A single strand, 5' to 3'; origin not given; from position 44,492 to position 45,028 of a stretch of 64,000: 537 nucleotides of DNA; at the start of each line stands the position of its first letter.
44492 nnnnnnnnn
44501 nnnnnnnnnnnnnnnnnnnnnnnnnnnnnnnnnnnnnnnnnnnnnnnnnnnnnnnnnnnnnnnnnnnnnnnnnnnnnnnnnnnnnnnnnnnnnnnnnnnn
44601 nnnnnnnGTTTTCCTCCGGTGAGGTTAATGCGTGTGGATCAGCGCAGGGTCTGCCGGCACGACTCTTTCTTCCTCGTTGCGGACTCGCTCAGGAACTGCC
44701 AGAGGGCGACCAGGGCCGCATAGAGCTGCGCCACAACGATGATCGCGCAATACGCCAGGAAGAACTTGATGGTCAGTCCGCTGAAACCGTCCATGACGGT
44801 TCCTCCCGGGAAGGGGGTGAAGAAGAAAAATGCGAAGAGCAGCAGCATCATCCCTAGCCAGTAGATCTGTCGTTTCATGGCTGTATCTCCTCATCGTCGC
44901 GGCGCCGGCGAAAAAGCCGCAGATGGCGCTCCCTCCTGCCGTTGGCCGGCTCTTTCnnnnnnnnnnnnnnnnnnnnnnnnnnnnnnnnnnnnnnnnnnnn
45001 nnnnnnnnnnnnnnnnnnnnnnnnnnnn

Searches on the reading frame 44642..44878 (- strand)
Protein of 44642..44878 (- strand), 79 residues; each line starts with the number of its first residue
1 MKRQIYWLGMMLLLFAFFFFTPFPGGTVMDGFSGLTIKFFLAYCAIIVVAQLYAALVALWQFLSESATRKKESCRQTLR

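Call 3: search_protein_families(library=pfam, max_evalue=1, proteins=[window:44642-44878:-])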
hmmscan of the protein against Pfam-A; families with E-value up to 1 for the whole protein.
seq(79 aa): 0 families

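Call 4: search_protein_families(library=ncbifam, max_evalue=1, proteins=[window:44642-44878:-])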
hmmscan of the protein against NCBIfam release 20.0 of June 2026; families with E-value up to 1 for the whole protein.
seq(79 aa): 1 family
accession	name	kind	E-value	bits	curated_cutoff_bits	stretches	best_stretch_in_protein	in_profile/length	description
NF042915.1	MAB_1171c_fam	subfamily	0.027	13.5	100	1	7-79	101-173/362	MAB_1171c family putative transporter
